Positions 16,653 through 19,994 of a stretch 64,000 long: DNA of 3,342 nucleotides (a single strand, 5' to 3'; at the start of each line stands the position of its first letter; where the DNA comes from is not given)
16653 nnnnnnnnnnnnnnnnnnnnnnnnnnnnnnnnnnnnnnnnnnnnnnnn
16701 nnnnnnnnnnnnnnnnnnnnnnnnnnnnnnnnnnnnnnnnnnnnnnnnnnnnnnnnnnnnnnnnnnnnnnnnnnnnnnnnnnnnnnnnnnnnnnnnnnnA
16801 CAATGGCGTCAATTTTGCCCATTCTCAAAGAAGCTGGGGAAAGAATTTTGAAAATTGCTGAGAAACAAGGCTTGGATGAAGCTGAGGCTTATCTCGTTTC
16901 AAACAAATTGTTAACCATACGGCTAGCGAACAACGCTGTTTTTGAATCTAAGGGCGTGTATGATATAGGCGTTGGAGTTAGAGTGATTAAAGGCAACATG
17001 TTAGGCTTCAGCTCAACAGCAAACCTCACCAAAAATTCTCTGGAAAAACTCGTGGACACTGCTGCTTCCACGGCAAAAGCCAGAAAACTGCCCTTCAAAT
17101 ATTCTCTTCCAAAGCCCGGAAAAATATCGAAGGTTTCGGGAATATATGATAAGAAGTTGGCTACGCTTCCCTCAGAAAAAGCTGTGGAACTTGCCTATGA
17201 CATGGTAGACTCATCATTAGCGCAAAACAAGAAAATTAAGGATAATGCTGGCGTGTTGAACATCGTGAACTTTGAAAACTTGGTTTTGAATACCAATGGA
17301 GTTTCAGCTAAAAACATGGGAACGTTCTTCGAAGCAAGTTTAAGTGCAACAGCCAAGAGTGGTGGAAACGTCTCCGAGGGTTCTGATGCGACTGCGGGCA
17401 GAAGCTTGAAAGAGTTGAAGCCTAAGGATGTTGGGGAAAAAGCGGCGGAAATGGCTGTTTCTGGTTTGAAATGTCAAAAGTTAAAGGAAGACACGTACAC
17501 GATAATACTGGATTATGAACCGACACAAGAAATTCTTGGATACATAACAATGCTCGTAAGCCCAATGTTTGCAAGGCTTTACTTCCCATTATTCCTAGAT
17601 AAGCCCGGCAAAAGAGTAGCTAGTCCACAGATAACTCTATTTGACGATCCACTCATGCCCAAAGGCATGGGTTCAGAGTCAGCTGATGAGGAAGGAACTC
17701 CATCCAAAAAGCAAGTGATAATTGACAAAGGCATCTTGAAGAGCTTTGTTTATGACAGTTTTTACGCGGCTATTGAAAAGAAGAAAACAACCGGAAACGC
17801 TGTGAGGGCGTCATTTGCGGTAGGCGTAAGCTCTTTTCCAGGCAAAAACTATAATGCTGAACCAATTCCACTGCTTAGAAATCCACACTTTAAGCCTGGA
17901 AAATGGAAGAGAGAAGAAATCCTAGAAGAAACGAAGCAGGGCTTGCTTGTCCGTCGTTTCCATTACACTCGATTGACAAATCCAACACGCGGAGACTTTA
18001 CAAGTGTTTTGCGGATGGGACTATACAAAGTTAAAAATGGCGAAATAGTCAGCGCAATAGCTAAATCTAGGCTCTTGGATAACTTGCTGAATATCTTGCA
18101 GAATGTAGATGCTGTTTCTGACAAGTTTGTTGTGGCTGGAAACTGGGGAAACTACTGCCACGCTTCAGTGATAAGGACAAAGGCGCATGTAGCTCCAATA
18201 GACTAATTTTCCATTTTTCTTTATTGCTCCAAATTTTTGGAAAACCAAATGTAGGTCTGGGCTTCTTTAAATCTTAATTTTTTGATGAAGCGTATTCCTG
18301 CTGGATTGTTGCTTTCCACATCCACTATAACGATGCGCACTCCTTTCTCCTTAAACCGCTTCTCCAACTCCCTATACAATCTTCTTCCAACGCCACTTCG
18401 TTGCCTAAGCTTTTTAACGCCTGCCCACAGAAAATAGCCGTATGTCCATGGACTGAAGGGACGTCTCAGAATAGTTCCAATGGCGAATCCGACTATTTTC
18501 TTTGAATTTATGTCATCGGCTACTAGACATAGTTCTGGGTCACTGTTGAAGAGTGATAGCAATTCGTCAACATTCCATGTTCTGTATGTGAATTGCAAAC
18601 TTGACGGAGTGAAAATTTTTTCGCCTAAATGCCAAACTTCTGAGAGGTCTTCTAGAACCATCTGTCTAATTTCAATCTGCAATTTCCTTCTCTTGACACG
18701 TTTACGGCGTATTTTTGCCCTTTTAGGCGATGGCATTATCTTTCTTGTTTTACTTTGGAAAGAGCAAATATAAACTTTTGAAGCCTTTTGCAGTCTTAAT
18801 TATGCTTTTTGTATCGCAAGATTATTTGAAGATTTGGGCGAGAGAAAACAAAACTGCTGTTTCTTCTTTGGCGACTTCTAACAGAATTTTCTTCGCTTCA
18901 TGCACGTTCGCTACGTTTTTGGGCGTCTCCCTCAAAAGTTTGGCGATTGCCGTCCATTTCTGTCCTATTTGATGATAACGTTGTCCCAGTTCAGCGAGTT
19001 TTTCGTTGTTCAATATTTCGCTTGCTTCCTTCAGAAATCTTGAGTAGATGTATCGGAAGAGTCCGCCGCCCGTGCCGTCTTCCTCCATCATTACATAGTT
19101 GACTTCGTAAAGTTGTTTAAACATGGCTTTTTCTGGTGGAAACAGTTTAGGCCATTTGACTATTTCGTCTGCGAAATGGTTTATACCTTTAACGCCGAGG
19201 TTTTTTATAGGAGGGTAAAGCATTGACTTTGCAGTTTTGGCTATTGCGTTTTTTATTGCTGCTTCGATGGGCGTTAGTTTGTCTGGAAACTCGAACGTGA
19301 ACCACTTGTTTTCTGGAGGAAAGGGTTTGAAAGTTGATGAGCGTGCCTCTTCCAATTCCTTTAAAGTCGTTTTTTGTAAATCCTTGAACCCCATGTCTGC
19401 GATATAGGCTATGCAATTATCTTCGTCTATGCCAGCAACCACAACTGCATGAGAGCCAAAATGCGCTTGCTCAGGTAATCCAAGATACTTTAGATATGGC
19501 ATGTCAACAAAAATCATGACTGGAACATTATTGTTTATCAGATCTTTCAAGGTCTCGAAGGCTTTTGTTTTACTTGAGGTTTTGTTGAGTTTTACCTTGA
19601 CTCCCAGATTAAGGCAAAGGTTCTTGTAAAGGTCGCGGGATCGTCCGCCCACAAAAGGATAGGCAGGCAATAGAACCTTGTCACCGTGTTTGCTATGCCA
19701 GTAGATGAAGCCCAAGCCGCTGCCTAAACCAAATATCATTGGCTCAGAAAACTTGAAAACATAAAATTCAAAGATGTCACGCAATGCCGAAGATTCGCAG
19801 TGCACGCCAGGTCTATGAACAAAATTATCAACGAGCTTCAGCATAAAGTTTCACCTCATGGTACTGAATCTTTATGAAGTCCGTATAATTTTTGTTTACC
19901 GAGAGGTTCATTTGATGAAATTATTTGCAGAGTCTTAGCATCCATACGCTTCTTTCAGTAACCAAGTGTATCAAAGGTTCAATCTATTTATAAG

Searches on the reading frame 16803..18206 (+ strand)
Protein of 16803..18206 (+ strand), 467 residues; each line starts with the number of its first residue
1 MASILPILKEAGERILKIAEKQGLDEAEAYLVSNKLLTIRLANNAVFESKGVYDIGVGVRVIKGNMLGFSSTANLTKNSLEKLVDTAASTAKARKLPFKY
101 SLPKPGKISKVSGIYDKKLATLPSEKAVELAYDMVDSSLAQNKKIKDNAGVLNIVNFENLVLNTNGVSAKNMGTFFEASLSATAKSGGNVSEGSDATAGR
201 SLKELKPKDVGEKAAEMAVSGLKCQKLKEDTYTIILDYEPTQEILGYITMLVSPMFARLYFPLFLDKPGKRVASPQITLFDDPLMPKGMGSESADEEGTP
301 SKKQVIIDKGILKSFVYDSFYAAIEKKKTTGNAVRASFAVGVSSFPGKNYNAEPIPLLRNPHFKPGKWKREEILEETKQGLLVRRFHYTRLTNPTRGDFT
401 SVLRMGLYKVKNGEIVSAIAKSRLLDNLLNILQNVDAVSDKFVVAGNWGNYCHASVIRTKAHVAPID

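Call 40: search_protein_families(library=pfam, proteins=[window:16803-18206:+], max_evalue=0.00001)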
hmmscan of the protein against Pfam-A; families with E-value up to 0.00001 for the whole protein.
window:16803-18206:+ (467 aa): 3 families
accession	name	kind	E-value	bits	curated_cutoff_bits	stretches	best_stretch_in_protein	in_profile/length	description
PF19289.4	PmbA_TldD_3rd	-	4.5e-46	157.2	22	1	230-448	2-206/220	PmbA/TldA metallopeptidase C-terminal domain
PF01523.21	PmbA_TldD_1st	-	2.3e-13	50.5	20.9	1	27-91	1-65/65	PmbA/TldA metallopeptidase domain 1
PF19290.4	PmbA_TldD_2nd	-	1.9e-10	41.6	20.9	1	118-222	2-109/109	PmbA/TldA metallopeptidase central domain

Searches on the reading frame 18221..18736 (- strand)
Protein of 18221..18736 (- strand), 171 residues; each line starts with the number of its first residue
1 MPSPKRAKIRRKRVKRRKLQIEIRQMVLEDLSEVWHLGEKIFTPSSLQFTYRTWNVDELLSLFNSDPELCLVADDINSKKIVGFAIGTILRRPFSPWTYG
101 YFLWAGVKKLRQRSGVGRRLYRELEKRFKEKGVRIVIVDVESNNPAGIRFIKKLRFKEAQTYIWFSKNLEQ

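Call 40: search_protein_families(library=pfam, proteins=[window:18221-18736:-], max_evalue=0.00001)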
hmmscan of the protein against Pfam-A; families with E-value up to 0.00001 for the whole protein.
window:18221-18736:- (171 aa): 2 families
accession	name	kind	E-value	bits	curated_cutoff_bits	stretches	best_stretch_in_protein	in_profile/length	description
PF00583.31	Acetyltransf_1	-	2.5e-11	44.3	20.7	1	52-154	14-114/116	Acetyltransferase (GNAT) family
PF13508.13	Acetyltransf_7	-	3e-06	28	27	1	68-157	3-83/84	Acetyltransferase (GNAT) domain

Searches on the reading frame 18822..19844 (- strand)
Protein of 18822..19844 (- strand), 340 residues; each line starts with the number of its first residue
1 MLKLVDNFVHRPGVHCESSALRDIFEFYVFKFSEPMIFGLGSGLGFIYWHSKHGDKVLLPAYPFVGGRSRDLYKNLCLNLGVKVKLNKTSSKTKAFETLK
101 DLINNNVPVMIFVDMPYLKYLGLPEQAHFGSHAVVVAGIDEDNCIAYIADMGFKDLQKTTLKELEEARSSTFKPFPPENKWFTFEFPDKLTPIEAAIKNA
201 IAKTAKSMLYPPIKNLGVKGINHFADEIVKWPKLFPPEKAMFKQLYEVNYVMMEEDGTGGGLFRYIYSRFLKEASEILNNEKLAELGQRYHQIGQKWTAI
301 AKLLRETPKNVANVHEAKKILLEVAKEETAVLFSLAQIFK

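Call 40: search_protein_families(library=pfam, proteins=[window:18822-19844:-], max_evalue=0.00001)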
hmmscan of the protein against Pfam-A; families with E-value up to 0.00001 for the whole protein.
window:18822-19844:- (340 aa): 2 families
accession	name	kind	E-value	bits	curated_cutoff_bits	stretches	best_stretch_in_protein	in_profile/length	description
PF16169.10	DUF4872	-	9.4e-47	159.4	28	1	162-331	1-169/173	Domain of unknown function (DUF4872)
PF14399.12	BtrH_N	-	2.4e-34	118.9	29.7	1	15-150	1-133/134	Butirosin biosynthesis protein H, N-terminal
